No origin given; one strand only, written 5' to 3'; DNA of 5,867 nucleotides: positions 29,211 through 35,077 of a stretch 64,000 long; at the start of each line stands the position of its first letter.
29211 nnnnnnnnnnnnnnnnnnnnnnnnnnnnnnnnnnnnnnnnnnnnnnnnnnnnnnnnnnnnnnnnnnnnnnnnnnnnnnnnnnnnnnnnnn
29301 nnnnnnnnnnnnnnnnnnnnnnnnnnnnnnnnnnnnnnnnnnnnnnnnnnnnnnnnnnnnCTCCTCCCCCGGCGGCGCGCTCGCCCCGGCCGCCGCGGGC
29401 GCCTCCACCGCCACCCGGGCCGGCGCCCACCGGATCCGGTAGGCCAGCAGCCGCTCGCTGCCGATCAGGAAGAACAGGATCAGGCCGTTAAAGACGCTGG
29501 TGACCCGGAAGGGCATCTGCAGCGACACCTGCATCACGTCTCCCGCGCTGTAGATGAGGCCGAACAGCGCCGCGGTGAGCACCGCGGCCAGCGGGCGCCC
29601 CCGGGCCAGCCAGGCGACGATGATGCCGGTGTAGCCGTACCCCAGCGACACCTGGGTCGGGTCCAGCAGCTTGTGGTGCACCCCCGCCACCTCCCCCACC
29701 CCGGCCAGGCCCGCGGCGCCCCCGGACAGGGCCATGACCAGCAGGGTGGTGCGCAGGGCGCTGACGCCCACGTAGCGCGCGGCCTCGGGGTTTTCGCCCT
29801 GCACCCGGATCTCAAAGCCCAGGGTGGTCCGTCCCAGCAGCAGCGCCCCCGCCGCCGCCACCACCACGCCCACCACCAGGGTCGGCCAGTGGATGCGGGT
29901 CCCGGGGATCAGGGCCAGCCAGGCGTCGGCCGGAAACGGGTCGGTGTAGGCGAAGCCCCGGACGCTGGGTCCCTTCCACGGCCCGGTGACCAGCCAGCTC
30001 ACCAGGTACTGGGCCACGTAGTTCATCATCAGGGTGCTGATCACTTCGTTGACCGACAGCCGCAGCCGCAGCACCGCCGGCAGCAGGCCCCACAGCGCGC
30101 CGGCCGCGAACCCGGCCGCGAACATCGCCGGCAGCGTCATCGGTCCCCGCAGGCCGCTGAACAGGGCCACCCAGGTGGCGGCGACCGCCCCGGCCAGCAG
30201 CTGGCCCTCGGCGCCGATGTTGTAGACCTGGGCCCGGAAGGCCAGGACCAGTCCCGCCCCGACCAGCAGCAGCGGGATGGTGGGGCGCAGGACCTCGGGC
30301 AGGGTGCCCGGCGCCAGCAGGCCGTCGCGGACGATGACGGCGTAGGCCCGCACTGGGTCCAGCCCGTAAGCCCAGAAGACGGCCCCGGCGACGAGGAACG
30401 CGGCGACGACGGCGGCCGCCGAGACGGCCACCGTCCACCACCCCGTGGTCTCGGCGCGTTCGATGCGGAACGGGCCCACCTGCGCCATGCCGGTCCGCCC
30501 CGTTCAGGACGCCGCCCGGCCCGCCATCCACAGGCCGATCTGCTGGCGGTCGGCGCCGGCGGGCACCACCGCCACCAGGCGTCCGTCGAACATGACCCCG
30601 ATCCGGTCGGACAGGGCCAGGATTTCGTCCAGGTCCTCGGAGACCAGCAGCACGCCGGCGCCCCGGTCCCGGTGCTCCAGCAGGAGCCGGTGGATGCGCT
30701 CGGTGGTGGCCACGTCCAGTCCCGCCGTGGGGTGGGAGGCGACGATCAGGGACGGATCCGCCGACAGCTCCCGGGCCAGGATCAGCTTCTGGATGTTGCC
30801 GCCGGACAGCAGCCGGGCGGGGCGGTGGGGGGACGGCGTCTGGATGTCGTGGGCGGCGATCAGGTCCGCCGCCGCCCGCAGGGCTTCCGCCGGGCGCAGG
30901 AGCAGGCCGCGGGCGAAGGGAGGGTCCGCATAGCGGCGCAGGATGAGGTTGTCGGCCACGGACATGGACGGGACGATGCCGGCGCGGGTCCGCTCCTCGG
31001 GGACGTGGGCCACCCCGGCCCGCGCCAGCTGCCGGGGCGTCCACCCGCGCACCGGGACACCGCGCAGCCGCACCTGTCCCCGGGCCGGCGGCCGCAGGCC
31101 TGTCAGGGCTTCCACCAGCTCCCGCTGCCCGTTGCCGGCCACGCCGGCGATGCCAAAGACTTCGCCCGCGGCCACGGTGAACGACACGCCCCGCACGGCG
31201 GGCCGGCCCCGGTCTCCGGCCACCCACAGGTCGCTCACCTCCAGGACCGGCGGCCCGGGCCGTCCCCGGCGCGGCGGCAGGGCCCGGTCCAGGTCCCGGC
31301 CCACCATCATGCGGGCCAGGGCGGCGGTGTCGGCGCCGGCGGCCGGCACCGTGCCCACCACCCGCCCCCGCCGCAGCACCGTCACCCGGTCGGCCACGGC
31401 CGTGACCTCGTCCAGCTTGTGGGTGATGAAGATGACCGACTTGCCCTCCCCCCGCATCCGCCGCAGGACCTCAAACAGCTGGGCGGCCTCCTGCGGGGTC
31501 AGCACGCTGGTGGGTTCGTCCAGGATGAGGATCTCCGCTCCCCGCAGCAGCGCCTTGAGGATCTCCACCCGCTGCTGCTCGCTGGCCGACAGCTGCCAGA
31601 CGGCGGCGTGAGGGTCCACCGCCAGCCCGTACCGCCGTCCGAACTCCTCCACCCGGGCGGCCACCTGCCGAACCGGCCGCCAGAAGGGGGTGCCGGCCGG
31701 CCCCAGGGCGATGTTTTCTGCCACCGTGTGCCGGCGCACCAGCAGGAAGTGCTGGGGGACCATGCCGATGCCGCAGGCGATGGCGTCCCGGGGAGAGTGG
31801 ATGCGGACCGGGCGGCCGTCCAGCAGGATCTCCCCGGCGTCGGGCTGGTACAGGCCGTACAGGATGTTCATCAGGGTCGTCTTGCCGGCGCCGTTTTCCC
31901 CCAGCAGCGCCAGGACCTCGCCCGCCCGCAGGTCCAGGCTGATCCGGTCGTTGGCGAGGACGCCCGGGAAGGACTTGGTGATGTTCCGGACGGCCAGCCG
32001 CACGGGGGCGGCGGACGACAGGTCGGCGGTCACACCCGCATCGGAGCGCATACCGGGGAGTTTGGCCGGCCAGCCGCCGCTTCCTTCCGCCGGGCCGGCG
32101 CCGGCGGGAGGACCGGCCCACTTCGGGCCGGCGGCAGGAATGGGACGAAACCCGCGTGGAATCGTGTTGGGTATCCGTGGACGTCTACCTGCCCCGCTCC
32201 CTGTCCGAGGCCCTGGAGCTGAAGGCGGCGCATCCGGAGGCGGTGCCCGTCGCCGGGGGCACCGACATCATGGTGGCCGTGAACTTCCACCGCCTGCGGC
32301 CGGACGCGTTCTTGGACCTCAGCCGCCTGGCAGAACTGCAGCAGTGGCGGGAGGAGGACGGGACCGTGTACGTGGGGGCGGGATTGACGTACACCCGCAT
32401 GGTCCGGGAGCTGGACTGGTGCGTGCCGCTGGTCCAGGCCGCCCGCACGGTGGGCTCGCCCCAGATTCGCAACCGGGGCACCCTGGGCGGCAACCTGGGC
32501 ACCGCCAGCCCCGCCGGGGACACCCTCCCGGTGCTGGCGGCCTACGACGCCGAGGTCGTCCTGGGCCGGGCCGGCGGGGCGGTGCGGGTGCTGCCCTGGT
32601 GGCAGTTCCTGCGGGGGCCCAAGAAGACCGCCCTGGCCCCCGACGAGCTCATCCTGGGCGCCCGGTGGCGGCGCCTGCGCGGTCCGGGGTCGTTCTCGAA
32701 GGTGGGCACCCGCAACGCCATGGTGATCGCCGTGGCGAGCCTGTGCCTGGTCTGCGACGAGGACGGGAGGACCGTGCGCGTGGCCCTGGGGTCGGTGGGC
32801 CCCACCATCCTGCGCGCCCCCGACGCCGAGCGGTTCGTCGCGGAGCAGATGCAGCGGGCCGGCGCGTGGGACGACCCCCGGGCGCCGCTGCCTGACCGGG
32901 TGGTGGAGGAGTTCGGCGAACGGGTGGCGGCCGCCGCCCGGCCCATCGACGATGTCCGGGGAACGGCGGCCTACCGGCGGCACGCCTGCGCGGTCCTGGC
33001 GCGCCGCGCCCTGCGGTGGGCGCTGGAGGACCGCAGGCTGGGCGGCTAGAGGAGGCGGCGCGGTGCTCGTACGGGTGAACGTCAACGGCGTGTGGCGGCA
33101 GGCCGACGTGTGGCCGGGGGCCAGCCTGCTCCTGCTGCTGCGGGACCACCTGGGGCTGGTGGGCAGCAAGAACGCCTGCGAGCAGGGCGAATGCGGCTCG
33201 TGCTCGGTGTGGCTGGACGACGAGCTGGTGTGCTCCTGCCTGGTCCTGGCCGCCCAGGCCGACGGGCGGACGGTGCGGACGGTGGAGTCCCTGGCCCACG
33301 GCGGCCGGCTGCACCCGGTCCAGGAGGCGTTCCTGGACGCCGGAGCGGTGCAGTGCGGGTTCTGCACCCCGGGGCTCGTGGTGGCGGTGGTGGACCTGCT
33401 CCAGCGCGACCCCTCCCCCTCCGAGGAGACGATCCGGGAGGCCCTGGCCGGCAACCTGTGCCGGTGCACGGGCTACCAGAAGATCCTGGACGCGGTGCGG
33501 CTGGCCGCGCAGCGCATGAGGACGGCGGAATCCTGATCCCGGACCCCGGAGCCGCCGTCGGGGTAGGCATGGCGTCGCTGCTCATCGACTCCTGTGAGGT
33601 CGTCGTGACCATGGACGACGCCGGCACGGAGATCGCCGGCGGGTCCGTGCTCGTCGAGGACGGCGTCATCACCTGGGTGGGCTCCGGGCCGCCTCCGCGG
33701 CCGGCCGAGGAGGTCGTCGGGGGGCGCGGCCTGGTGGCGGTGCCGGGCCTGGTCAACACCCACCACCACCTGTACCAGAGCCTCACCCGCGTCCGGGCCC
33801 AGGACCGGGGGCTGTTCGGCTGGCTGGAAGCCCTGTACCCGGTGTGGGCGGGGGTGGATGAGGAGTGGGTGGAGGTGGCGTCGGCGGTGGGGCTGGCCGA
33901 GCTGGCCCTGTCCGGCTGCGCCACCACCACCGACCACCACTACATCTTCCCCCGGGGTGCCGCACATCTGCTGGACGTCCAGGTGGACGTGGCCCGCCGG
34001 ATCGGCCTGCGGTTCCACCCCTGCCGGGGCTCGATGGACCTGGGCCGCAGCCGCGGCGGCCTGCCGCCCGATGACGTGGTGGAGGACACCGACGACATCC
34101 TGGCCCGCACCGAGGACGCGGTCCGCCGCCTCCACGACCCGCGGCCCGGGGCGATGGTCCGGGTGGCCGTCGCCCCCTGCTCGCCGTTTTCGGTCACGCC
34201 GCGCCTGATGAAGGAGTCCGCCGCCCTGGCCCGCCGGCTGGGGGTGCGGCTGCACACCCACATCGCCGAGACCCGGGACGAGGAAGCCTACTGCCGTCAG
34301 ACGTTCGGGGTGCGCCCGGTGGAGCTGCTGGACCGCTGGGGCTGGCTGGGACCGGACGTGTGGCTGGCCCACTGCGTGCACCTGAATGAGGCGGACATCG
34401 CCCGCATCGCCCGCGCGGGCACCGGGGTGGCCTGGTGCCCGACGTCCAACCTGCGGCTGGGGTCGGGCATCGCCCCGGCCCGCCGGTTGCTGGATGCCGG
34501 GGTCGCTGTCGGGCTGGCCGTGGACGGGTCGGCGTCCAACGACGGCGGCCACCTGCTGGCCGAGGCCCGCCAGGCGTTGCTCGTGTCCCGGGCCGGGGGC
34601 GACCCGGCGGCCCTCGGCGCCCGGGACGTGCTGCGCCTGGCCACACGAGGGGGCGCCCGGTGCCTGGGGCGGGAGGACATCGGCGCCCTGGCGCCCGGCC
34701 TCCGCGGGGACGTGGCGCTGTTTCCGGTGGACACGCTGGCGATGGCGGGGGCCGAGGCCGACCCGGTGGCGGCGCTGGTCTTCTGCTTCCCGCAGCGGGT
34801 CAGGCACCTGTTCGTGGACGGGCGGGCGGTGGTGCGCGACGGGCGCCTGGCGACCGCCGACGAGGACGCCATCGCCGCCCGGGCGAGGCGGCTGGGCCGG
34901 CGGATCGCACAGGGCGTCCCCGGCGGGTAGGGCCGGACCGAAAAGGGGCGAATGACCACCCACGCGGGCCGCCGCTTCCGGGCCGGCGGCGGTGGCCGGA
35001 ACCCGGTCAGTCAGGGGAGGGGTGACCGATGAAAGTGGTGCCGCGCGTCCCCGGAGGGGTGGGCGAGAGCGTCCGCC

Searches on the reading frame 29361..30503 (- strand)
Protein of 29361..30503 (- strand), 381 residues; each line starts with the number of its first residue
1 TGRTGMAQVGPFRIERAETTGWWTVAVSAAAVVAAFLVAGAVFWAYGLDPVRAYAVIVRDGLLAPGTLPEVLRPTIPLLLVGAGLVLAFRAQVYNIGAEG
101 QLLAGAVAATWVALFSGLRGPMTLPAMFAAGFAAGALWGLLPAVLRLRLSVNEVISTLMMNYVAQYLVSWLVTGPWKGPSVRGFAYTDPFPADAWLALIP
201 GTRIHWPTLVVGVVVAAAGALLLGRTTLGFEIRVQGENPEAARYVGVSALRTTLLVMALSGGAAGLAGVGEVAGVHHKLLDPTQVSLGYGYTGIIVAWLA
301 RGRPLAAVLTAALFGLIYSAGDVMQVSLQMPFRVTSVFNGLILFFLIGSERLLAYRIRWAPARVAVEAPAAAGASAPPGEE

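Call 48: search_protein_families(library=pfam, proteins=[window:29361-30503:-], max_evalue=0.000001)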
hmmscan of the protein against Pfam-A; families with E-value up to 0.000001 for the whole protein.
window:29361-30503:- (381 aa): 1 family
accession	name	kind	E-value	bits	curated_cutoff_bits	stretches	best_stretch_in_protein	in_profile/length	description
PF02653.21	BPD_transp_2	-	3.2e-39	135.1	26.8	1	71-346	5-268/269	Branched-chain amino acid transport system / permease component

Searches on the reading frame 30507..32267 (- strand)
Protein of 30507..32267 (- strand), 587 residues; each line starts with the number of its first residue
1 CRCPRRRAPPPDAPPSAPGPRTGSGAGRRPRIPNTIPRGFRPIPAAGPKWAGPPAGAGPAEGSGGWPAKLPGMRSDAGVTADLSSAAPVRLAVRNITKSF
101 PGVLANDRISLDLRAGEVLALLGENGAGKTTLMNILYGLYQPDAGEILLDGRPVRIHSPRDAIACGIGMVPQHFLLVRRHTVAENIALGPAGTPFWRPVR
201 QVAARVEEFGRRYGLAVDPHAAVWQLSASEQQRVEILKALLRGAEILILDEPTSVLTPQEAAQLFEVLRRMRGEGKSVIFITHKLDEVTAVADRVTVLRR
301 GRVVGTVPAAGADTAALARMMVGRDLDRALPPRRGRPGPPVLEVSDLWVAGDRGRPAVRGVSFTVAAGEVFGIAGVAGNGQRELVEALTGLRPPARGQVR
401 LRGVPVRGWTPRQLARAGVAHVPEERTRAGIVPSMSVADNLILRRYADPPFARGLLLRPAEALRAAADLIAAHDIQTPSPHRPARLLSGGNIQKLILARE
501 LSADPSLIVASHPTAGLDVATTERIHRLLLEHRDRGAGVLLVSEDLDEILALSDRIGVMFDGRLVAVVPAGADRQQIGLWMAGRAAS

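Call 48: search_protein_families(library=pfam, proteins=[window:30507-32267:-], max_evalue=0.000001)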
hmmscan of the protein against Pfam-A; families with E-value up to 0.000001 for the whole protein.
window:30507-32267:- (587 aa): 2 families
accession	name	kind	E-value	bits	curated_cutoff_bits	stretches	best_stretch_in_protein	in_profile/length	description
PF00005.33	ABC_tran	-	8.7e-50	169.3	25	2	108-254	3-137/137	ABC transporter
PF13304.12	AAA_21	-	6.2e-08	33.5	27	0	232-283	243-298/304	AAA domain, putative AbiEii toxin, Type IV TA system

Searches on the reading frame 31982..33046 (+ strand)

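Call 48: search_protein_families(library=pfam, proteins=[window:31982-33046:+], max_evalue=0.000001)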
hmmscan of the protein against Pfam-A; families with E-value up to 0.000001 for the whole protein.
window:31982-33046:+ (355 aa): 2 families
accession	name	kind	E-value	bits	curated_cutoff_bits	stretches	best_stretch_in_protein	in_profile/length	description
PF00941.27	FAD_binding_5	-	7.3e-44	150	27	1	66-225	3-163/170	FAD binding domain in molybdopterin dehydrogenase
PF03450.22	CO_deh_flav_C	-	1.6e-12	47.9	25.5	1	243-347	7-102/102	CO dehydrogenase flavoprotein C-terminal domain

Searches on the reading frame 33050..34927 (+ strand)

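Call 48: search_protein_families(library=pfam, proteins=[window:33050-34927:+], max_evalue=0.000001)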
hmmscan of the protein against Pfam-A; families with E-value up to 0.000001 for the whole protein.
window:33050-34927:+ (626 aa): 2 families
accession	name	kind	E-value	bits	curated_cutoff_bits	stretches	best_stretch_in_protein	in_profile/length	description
PF01979.26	Amidohydro_1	-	7.8e-52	177.1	25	1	230-594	2-345/345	Amidohydrolase family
PF07969.17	Amidohydro_3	-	4.2e-12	46.7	29.7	1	384-595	263-472/472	Amidohydrolase family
